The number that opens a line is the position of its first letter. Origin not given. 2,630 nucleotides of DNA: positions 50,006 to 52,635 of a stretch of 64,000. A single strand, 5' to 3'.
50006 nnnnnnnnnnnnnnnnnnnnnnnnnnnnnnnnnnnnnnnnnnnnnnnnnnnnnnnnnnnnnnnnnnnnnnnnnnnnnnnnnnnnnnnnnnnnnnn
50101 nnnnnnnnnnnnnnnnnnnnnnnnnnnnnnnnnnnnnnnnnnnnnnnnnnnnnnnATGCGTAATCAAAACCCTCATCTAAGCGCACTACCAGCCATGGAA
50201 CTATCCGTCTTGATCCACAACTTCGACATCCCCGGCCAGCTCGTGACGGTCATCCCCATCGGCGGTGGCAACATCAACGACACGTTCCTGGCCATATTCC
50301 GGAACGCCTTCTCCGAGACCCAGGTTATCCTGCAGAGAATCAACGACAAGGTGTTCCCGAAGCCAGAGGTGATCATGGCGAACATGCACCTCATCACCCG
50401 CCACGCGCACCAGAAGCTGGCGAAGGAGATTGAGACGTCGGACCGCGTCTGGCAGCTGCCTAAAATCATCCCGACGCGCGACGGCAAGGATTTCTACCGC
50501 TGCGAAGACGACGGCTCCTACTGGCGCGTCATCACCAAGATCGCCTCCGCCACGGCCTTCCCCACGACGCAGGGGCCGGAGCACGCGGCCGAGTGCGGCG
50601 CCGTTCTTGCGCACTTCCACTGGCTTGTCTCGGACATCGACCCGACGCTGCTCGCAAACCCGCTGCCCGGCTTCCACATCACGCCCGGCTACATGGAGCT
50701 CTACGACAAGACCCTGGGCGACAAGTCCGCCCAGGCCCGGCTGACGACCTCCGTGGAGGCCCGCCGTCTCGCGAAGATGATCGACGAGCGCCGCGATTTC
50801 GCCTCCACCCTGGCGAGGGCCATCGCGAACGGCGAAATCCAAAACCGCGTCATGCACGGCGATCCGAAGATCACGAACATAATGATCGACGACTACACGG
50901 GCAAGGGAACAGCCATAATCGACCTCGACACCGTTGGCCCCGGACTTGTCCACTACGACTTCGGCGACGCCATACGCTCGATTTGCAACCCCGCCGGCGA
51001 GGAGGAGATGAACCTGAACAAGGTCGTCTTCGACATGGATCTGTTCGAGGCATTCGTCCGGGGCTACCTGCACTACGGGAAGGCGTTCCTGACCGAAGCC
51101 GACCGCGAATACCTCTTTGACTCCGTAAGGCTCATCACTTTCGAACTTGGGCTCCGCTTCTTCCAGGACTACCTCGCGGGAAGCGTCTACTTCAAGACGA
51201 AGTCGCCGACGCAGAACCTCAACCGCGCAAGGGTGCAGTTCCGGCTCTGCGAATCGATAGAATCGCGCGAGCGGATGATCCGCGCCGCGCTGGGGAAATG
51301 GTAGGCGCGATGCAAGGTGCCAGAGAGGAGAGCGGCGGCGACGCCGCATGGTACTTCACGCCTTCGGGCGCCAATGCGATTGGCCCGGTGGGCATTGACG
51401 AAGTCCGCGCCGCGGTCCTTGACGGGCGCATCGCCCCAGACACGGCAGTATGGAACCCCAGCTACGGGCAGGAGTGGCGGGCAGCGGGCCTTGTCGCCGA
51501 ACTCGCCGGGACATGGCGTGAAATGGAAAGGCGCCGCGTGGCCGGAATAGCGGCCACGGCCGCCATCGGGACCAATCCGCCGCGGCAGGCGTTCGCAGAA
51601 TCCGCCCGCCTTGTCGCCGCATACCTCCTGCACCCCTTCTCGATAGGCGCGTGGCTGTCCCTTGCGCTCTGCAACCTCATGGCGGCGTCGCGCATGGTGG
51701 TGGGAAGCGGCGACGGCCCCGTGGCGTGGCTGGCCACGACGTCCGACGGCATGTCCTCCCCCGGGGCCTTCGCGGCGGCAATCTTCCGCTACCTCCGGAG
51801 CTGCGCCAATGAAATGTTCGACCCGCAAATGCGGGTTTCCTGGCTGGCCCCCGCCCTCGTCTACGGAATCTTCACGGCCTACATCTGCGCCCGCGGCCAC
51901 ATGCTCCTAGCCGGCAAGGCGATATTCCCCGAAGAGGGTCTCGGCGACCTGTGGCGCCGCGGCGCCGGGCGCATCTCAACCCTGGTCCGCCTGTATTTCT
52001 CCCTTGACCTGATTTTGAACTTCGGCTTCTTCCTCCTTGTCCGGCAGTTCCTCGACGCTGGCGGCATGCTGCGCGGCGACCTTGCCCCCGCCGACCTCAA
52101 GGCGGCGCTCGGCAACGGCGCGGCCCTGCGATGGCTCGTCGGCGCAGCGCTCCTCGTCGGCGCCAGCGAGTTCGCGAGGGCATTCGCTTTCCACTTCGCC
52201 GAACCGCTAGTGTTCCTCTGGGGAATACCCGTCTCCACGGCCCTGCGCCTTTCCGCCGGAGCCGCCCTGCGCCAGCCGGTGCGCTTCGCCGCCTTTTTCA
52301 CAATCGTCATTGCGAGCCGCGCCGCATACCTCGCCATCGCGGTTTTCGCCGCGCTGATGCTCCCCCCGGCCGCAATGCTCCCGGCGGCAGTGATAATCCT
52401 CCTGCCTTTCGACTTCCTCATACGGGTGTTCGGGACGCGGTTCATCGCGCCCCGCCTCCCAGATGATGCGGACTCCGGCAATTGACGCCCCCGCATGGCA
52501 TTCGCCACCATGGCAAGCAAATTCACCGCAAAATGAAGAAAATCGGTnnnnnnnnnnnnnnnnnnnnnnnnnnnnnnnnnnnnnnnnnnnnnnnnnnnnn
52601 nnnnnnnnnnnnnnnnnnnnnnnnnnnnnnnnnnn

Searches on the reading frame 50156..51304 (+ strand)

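Call 31: search_protein_families(library=pfam, proteins=[window:50156-51304:+])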
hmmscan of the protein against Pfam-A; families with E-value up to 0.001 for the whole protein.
window:50156-51304:+ (382 aa): 1 family
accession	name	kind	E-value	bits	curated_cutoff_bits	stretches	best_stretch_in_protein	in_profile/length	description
PF01636.29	APH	-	6.6e-17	62.5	23.2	1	32-283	2-220/239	Phosphotransferase enzyme family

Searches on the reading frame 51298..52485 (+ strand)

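Call 31: search_protein_families(library=pfam, proteins=[window:51298-52485:+])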
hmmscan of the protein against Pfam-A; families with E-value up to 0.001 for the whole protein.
window:51298-52485:+ (395 aa): 1 family
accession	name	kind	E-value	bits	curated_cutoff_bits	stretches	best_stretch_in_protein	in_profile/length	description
PF14237.11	GYF_2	-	5.5e-08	32.9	25.8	1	18-69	1-50/50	GYF domain 2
